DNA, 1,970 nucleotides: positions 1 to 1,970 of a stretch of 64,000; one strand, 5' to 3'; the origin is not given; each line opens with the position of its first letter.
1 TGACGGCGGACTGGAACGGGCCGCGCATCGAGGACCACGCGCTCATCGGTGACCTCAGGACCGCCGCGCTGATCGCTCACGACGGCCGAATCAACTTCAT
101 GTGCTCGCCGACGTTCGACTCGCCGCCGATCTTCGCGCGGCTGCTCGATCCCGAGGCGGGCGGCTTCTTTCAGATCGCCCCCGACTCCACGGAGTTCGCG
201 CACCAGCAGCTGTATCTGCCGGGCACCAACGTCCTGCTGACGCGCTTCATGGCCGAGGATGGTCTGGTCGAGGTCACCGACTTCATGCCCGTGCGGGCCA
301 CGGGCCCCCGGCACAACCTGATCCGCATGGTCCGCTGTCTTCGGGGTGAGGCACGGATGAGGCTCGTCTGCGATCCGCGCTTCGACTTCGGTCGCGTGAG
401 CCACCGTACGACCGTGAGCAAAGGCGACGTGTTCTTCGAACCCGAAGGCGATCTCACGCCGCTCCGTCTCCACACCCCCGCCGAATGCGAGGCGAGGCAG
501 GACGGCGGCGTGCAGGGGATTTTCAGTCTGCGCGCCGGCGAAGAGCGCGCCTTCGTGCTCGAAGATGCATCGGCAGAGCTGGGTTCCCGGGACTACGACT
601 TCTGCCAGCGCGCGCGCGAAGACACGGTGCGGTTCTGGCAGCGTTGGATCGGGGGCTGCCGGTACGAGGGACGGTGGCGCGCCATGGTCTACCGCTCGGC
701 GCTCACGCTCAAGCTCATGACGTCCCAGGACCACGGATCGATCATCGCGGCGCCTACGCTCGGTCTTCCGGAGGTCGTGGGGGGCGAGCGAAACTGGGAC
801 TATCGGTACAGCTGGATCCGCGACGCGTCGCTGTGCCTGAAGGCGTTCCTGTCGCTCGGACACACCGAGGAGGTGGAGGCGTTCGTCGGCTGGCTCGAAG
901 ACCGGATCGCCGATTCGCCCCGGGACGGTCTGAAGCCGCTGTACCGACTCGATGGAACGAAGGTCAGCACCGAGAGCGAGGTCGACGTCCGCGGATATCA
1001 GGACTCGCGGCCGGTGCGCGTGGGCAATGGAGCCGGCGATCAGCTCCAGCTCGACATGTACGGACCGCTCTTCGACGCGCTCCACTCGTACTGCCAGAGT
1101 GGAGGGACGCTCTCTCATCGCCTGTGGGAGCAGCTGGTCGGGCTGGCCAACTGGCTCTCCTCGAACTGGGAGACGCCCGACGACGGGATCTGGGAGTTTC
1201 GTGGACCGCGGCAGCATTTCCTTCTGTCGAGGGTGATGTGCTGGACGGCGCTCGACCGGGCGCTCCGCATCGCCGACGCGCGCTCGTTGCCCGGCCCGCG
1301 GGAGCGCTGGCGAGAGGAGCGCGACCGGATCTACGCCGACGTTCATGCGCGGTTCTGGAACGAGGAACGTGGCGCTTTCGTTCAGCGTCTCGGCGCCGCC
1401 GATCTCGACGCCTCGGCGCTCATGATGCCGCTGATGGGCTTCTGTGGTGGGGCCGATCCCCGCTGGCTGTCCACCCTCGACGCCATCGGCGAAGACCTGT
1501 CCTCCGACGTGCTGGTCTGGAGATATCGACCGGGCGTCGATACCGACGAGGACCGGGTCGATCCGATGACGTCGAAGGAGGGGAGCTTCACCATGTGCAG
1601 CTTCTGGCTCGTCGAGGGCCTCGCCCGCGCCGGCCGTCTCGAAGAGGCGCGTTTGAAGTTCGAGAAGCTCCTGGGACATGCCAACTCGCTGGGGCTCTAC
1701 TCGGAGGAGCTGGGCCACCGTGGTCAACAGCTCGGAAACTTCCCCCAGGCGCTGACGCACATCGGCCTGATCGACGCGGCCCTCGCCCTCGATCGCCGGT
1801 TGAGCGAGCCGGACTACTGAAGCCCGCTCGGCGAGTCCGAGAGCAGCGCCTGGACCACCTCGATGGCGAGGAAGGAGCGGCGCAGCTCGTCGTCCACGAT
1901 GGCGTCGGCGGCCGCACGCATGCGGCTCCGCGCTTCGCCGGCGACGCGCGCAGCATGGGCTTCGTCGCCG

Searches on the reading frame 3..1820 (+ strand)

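Call 73: search_protein_families(library=pfam, proteins=[window:3-1820:+], max_evalue=0.001)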
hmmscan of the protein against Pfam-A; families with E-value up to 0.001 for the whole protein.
window:3-1820:+ (605 aa): 2 families
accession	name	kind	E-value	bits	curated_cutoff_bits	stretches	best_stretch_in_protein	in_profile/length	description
PF00723.27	Glyco_hydro_15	-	9.5e-69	232.8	22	1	226-593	4-426/427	Glycosyl hydrolases family 15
PF19291.4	TREH_N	-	3.5e-22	79.2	23.1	1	7-159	13-156/211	Trehalase-like, N-terminal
